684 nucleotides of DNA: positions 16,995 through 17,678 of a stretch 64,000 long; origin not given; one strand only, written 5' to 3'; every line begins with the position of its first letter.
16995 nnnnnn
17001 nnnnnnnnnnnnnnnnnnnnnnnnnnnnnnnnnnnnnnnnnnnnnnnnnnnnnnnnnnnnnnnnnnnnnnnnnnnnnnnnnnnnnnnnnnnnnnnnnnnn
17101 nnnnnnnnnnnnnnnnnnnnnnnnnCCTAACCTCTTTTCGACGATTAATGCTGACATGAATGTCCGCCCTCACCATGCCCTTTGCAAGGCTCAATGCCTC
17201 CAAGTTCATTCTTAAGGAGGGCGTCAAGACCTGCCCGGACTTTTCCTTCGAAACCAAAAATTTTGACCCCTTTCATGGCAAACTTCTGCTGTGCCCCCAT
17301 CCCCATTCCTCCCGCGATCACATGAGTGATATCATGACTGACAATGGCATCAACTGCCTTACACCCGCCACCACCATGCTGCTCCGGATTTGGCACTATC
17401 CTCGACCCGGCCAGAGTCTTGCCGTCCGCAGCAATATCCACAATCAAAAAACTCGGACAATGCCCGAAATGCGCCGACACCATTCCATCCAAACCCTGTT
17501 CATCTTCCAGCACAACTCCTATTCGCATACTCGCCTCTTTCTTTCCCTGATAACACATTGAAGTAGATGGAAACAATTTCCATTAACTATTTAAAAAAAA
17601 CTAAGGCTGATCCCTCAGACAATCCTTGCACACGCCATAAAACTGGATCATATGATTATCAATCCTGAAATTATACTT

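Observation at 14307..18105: Fur-family regulator controlling a NifX-like / MinD-ferredoxin ATPase / MBL operon through a repeated 7-1-7 palindrome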

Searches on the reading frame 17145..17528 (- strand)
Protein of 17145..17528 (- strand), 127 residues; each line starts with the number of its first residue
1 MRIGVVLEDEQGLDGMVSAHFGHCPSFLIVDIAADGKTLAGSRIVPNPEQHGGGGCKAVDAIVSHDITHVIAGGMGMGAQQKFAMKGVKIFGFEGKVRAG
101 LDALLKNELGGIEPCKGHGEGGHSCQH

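Call 3: search_protein_families(library=pfam, proteins=[window:17145-17528:-], max_evalue=0.01)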
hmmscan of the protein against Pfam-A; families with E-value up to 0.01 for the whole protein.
window:17145-17528:- (127 aa): 1 family
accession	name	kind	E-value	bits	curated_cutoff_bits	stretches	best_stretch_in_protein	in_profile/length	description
PF02579.22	Nitro_FeMo-Co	-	5.1e-20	72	26.3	1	14-105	2-93/94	Dinitrogenase iron-molybdenum cofactor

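Call 5: search_protein_families(library=ncbifam, proteins=[window:17145-17528:-], max_evalue=0.001)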
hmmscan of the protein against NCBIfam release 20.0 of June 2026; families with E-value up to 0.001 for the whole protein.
window:17145-17528:- (127 aa): 2 families
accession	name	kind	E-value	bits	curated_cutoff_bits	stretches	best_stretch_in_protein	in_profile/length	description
NF041136.1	MrpORP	equivalog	9e-12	44.9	450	1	14-91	273-345/365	iron-sulfur cluster carrier protein MrpORP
TIGR01290.1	nifB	equivalog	0.00044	19.1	343.65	1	15-91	340-422/441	nitrogenase cofactor biosynthesis protein NifB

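Call 35: search_solved_structures(query=window:17145-17528:-, max_evalue=0.01, show_alignments=2)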
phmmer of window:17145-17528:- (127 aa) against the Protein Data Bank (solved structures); distinct sequences matched with E-value up to 0.01: 6.
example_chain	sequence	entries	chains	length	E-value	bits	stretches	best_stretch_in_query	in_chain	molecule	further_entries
1rdu_A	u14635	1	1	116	5.5e-07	33.3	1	12-109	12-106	conserved hypothetical protein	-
2yx6_A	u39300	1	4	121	9.2e-07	32.6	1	1-105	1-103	Hypothetical protein PH0822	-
1eo1_A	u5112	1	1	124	4.4e-06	30.4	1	12-116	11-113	HYPOTHETICAL PROTEIN MTH1175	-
1t3v_A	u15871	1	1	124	0.001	22.7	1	3-109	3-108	conserved hypothetical protein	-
2wfb_A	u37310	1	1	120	0.0014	22.4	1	2-95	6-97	PUTATIVE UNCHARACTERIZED PROTEIN ORP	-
1o13_A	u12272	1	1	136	0.0014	22.3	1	3-109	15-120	probable NifB protein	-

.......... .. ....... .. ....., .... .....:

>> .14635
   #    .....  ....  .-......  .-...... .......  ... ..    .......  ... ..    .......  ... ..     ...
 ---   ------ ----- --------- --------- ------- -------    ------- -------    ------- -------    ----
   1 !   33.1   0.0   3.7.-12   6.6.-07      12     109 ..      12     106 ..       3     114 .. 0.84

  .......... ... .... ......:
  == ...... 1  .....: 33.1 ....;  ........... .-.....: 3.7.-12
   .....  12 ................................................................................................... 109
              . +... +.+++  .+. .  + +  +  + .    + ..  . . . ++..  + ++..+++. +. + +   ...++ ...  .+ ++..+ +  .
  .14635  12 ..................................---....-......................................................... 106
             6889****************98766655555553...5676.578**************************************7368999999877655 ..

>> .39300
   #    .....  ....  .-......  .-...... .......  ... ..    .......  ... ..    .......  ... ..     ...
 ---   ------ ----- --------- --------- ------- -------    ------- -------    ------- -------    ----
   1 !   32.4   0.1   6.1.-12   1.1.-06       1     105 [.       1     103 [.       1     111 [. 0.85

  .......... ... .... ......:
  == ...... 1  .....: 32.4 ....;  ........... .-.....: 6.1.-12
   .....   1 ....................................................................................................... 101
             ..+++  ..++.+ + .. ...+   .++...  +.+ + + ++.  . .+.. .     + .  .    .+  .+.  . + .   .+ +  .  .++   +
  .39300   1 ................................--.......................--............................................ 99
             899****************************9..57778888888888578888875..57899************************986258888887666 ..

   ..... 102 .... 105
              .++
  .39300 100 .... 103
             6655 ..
